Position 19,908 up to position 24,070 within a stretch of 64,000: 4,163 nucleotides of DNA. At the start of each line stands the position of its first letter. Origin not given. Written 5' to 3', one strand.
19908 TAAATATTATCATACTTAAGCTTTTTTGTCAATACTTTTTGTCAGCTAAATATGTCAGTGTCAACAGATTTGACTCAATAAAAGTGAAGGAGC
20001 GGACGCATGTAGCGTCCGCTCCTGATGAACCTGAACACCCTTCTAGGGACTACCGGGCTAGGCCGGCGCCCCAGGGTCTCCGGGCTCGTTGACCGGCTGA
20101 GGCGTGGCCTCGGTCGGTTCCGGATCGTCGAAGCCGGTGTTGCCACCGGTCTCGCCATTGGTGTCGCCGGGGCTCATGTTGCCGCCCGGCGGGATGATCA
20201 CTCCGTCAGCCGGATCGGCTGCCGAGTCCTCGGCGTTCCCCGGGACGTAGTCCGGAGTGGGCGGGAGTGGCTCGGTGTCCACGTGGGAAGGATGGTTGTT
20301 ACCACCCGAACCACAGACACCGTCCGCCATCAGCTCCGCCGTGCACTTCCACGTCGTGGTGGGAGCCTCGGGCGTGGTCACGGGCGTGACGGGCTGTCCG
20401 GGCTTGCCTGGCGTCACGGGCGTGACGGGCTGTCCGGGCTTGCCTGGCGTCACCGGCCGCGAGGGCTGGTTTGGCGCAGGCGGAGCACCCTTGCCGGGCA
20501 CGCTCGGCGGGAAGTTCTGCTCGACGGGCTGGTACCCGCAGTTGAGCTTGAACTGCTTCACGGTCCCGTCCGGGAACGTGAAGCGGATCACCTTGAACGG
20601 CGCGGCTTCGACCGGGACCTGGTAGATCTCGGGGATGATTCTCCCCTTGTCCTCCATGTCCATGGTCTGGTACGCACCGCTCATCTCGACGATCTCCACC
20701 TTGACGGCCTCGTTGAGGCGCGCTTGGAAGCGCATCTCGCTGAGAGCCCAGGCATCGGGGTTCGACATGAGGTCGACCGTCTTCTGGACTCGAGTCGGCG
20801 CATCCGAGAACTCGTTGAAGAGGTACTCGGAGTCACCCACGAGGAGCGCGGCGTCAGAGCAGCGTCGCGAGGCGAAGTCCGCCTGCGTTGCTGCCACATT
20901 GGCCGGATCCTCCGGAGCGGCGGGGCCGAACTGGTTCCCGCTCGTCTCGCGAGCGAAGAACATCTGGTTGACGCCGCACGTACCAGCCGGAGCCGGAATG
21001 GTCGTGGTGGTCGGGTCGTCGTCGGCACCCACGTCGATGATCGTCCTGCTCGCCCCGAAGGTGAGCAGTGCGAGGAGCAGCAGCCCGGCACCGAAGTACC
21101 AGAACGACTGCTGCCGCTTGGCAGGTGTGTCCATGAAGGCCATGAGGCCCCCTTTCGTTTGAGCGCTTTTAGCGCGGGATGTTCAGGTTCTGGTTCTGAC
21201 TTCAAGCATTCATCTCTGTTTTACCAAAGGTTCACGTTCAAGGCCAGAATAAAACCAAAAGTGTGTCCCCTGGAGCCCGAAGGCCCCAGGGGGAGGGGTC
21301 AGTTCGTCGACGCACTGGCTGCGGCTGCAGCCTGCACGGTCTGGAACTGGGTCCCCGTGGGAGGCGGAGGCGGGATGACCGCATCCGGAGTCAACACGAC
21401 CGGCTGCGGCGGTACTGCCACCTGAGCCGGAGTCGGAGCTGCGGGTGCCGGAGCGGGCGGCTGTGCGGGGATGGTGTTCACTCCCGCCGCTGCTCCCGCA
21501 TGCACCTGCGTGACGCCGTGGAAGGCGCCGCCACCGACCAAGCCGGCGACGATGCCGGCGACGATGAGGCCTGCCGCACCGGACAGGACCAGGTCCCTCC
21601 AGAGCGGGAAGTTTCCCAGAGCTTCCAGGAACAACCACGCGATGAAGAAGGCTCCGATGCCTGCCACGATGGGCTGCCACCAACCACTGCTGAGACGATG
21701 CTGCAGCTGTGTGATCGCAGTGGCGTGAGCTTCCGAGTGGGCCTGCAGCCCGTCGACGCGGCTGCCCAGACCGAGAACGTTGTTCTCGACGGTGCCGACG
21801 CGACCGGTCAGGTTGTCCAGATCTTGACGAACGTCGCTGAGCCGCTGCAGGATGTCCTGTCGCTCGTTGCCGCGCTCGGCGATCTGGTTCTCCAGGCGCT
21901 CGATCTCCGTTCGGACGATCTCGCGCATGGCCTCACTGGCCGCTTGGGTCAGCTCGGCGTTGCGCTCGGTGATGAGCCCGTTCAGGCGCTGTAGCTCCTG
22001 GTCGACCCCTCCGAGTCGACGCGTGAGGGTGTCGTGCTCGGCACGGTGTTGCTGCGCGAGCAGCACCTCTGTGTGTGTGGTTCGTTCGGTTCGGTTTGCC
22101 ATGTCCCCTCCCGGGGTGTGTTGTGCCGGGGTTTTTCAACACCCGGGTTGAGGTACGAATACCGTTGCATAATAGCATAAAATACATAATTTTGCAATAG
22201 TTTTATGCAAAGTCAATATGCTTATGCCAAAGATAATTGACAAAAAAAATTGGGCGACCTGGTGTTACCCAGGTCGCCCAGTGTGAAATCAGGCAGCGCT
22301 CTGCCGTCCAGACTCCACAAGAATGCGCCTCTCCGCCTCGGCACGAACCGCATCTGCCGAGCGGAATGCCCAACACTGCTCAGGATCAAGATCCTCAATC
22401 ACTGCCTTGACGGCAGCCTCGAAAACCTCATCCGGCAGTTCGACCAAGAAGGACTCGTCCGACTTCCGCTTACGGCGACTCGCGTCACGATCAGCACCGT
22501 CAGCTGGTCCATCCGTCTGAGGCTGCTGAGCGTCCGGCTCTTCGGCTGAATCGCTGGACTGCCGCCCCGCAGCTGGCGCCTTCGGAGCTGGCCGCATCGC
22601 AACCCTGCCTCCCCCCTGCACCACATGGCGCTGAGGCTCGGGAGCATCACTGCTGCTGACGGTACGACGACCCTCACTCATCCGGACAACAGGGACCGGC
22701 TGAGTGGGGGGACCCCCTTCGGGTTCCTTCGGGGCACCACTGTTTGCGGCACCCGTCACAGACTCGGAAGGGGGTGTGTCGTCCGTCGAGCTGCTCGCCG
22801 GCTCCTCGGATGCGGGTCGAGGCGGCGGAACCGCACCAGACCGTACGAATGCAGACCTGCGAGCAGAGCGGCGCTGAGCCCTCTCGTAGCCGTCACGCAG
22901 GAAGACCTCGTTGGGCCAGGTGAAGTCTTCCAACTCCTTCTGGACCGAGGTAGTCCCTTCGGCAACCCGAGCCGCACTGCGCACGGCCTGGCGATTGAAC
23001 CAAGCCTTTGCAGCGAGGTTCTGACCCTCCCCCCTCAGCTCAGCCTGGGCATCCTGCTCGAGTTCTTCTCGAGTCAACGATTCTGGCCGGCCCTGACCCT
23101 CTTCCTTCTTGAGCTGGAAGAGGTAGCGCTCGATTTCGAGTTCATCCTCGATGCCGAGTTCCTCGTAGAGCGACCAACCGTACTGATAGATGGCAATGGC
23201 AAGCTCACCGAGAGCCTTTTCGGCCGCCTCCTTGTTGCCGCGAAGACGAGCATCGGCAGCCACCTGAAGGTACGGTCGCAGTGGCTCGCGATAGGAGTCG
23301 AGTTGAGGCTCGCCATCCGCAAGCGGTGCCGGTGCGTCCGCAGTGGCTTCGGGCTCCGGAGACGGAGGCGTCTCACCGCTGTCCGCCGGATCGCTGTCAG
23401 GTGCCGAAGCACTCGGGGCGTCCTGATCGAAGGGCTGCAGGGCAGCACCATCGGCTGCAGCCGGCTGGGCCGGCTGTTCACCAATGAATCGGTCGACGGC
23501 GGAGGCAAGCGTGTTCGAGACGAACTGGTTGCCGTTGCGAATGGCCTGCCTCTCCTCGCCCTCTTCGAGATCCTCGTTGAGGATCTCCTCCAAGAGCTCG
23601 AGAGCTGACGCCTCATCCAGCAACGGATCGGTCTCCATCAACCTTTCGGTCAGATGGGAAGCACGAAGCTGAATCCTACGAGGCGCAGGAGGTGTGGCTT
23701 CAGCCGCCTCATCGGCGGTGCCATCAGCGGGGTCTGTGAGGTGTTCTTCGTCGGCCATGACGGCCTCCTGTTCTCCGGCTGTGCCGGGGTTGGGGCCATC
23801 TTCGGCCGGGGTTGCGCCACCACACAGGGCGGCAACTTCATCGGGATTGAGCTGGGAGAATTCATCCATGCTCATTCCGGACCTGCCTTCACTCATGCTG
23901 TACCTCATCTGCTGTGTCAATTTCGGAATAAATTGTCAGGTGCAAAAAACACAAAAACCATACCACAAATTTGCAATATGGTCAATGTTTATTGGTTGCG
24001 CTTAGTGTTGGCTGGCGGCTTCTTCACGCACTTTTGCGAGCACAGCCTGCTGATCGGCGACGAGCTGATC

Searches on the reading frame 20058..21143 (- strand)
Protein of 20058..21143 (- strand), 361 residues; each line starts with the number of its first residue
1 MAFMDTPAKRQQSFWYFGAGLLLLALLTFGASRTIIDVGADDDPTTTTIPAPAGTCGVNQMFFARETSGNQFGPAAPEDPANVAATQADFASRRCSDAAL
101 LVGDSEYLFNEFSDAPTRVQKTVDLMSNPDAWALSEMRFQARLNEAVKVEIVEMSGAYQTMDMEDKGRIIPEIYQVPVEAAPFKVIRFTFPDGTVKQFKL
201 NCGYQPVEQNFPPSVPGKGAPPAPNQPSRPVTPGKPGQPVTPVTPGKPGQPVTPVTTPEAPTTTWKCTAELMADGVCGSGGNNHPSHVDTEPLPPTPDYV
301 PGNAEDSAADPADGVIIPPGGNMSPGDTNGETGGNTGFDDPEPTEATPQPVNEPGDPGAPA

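Call 3: search_protein_families(library=pfam, proteins=[window:20058-21143:-], max_evalue=1)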
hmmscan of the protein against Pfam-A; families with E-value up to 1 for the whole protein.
window:20058-21143:- (361 aa): 0 families

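Call 4: search_protein_families(library=ncbifam, proteins=[window:20058-21143:-], max_evalue=1)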
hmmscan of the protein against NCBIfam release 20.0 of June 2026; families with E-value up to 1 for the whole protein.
window:20058-21143:- (361 aa): 0 families

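Call 5: search_protein_families(library=phrogs, proteins=[window:20058-21143:-], max_evalue=1)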
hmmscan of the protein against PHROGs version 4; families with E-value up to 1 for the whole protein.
window:20058-21143:- (361 aa): 1 family
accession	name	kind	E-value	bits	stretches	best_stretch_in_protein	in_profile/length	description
phrog_36806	-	unknown function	0.083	14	1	3-32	26-55/62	-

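Call 46: search_dna_similar(query=window:20058-21143:-, collection=phages, mode=protein, max_evalue=0.001, max_rows=10)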
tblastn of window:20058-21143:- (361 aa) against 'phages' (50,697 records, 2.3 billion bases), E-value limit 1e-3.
No match.

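Call 50: search_dna_similar(query=window:20058-21143:-, collection=plasmids, mode=protein, max_evalue=0.001, max_rows=10)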
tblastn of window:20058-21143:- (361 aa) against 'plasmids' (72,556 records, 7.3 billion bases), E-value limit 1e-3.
No match.

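Call 72: find_related_loci(query=A6, collection=metagenome_contigs, flank=8000)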
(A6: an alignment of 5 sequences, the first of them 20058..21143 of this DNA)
Query A6 (361 aa) in metagenome_contigs; peptide patterns used: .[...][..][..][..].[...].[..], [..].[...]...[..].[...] (x = any residue, [..] = any of these).
117 stretches matched a pattern; 1 encode a relative of the query (tblastn E <= 1e-3); 1 distinct loci.
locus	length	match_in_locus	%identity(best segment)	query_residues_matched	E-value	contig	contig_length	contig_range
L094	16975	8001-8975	48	4-319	2e-71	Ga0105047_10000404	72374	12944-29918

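Call 102: search_protein_families(library=padloc, proteins=[window:20058-21143:-], max_evalue=0.1)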
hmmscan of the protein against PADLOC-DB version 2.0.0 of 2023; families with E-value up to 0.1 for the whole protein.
window:20058-21143:- (361 aa): 0 families

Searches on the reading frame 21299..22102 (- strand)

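Call 3: search_protein_families(library=pfam, proteins=[window:21299-22102:-], max_evalue=1)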
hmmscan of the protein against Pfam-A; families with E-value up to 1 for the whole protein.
window:21299-22102:- (267 aa): 23 families
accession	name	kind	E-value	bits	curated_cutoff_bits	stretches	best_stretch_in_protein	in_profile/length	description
PF07889.17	DUF1664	-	6.7e-05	23.4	34.6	1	63-120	64-121/124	Protein of unknown function (DUF1664)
PF25764.1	KIF21A_4th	-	0.00024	21.2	33.1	1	22-134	15-131/183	KIF21A-like domain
PF16331.10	TolA_bind_tri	-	0.0041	17.6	30.1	1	64-107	3-46/76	TolA binding protein trimerisation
PF25450.1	Rab11-FIP3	-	0.018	15.8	31.9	1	66-138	26-99/125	Rab11-FIP3-like domain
PF04513.17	Baculo_PEP_C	-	0.034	14.6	38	1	33-120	36-119/140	Baculovirus polyhedron envelope protein, PEP, C terminus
PF10473.14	CENP-F_leu_zip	-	0.037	14.5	34.5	1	19-114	15-101/140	Leucine-rich repeats of kinetochore protein Cenp-F/LEK1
PF19220.6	Rod_CreS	-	0.038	13.5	100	0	61-138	100-177/359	Crescentin, rod domain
PF06810.17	Phage_scaffold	-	0.048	14.1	35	0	22-78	26-83/170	Phage capsid assembly scaffolding protein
PF00261.25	Tropomyosin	-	0.073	12.9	38.6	1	16-103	36-142/242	Tropomyosin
PF10018.14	Med4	-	0.089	12.9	26.9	1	63-99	27-63/190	Vitamin-D-receptor interacting Mediator subunit 4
PF24423.1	OVT1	-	0.1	13.4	30.9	1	21-98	8-83/100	Major antigen, helical domain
PF12795.12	MscS_porin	-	0.11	12.5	34.4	0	20-58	183-221/238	Mechanosensitive ion channel porin domain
PF10146.14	zf-C4H2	-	0.12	13.3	34.5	1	53-130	48-123/240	Zinc finger-containing protein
PF04136.21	COG3_N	-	0.13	12.7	27.9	1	72-138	4-70/147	Conserved oligomeric Golgi complex subunit 3, N-terminal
PF20651.3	EXOC6_Sec15_N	-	0.15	12.4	27.2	0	59-109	2-52/170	Exocyst complex component EXOC6/Sec15, N-terminal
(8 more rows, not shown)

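Call 4: search_protein_families(library=ncbifam, proteins=[window:21299-22102:-], max_evalue=1)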
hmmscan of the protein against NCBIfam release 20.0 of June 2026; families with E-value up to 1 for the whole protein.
window:21299-22102:- (267 aa): 26 families (the best 25 are shown)
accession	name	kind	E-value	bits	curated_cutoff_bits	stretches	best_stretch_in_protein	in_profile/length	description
TIGR02169.1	SMC_prok_A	equivalog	2.4e-05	22.3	729.4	1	15-137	786-906/1165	chromosome segregation protein SMC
TIGR02168.1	SMC_prok_B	equivalog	0.00017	19.5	567.35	1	16-136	737-939/1181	chromosome segregation protein SMC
NF045487.1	ASRP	equivalog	0.00033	19.4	300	1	20-134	124-466/593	archaea-specific SMC-related protein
NF052320.1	Cbp1_fam_LP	subfamily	0.00061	19.4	90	1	19-142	79-193/286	Cbp1 family collagen-binding glycoprotein adhesin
TIGR04523.1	Mplasa_alph_rch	subfamily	0.0015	16.6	270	1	22-138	427-541/745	helix-rich protein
NF038218.1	IcmG_DotF_IVB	equivalog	0.0025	17.5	200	1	73-137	111-175/266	type IVB secretion system protein IcmG/DotF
NF002244.0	PRK01156.1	equivalog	0.0045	15.1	847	1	31-137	622-725/895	DNA double-strand break repair ATPase Rad50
NF047516.1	LA_3659_fam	equivalog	0.006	16.2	36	2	33-138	42-144/221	LA_3659 family protein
NF047514.1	SpiroCoCo_N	equivalog_domain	0.006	16.2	75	2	33-138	42-144/221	SpiroCoCo family coiled-coil protein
NF053563.1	Rkd4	equivalog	0.014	13.5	860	1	37-111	304-375/747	arcadin-4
NF053525.1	thylo_ssr2422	subfamily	0.015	15.7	38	1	81-120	11-50/77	ssr2422 family thylakoid membrane protein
NF041943.1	GPPMT_Stmyces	equivalog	0.018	14.9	400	1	16-127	7-114/272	geranyl diphosphate 2-C-methyltransferase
TIGR04211.1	SH3_and_anchor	equivalog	0.035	13.7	65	1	62-137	63-137/198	TIGR04211 family SH3 domain-containing protein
NF005196.1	PRK06669.1-1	equivalog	0.042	13.3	200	1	31-77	152-198/274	flagellar assembly protein FliH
NF002572.0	PRK02224.1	equivalog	0.061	11.6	1087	0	17-71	670-721/888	DNA double-strand break repair ATPase Rad50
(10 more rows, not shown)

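Call 5: search_protein_families(library=phrogs, proteins=[window:21299-22102:-], max_evalue=1)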
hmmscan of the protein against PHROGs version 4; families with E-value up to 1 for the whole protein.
window:21299-22102:- (267 aa): 34 families (the best 25 are shown)
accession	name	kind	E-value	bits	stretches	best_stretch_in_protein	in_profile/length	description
phrog_4876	-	unknown function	9.3e-05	23.2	1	60-138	81-159/226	-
phrog_77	-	DNA, RNA and nucleotide metabolism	0.0053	16.3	1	17-137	647-772/967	SbcC-like subunit of palindrome specific endonuclease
phrog_7330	-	unknown function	0.013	16.8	1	51-101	28-78/82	-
phrog_21066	-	unknown function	0.023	15.5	1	37-138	62-158/228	-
phrog_1272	-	tail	0.04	12.5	1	30-108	93-218/1606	tail length tape measure protein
phrog_491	-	DNA, RNA and nucleotide metabolism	0.044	14.4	1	13-83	10-79/176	Mu Gam-like end protection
phrog_17319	-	head and packaging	0.06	14.4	1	47-122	13-84/117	virion structural protein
phrog_5328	-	unknown function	0.069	14.6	1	28-107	9-86/101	-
phrog_1775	-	head and packaging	0.069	11.6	1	35-131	522-610/1609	minor head protein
phrog_4545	-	unknown function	0.073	12.9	1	41-99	166-224/511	-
phrog_5218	-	unknown function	0.074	12.1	1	17-133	134-233/1599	-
phrog_1899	-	unknown function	0.075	12.2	1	86-138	309-361/933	-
phrog_38539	-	unknown function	0.081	14.3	1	63-98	31-66/70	-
phrog_737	-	tail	0.083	12.4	1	33-140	128-214/583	minor tail protein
phrog_4068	-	unknown function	0.088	14.6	1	36-107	8-83/89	-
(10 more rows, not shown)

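Call 102: search_protein_families(library=padloc, proteins=[window:21299-22102:-], max_evalue=0.1)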
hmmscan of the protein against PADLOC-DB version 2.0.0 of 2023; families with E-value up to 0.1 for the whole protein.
window:21299-22102:- (267 aa): 20 families
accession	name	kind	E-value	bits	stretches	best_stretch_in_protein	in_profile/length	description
PDLC00514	JetC1|JetC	-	6.5e-05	19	1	62-134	302-374/1117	DUF3584 domain; MukB-like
PDLC00580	JetC3|JetC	-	0.002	14.4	1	15-137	278-398/1068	DUF3584 domain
PDLC03863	LmuB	-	0.003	14.3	1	10-110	179-279/610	-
PDLC03859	LmuB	-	0.0038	14.5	1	24-105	349-427/611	-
PDLC00519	JetC1|JetC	-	0.0038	13.5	1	17-107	287-371/1097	DUF3584 domain; MukB-like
PDLC03841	LeoBC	-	0.004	14.3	1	54-190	400-504/601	-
PDLC00553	JetC2|JetC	-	0.0048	12.8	1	16-137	873-993/1361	DUF3584 domain; MukB-like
PDLC00551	JetC2|JetC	-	0.0082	12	1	18-135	864-977/1365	DUF3584 domain; MukB-like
PDLC00254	LmuB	-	0.0089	12.7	1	34-109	195-270/563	AAA ATPase domain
PDLC03868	LmuB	-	0.01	12.2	1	6-138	337-469/1035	-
PDLC00006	DruC1|DruC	-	0.012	12.1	1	24-136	164-274/626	Unknown function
PDLC02714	PbeC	-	0.026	11.4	1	50-137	365-455/651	PbeC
PDLC03860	LmuB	-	0.031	10.8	1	21-100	185-264/565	-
PDLC00518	JetC1|JetC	-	0.033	10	1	14-133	305-423/1112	DUF3584 domain; MukB-like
PDLC01177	CorA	-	0.04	12.1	0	42-108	6-72/117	CorA-like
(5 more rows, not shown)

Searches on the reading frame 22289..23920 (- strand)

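Call 3: search_protein_families(library=pfam, proteins=[window:22289-23920:-], max_evalue=1)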
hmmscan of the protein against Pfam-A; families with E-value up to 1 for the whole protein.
window:22289-23920:- (543 aa): 0 families

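Call 4: search_protein_families(library=ncbifam, proteins=[window:22289-23920:-], max_evalue=1)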
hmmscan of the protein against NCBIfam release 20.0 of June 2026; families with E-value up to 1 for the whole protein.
window:22289-23920:- (543 aa): 1 family
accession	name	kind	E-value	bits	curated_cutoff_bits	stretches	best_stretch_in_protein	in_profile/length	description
NF033858.1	ABC2_perm_RbbA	equivalog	0.15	9.9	1050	1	242-287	341-387/909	ribosome-associated ATPase/putative transporter RbbA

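Call 5: search_protein_families(library=phrogs, proteins=[window:22289-23920:-], max_evalue=1)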
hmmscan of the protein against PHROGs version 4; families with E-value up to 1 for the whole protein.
window:22289-23920:- (543 aa): 1 family
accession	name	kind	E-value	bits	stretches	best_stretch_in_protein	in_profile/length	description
phrog_13516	-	unknown function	0.6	11.3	1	250-290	39-80/90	-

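Call 102: search_protein_families(library=padloc, proteins=[window:22289-23920:-], max_evalue=0.1)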
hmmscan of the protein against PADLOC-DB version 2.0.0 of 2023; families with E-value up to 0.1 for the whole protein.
window:22289-23920:- (543 aa): 0 families
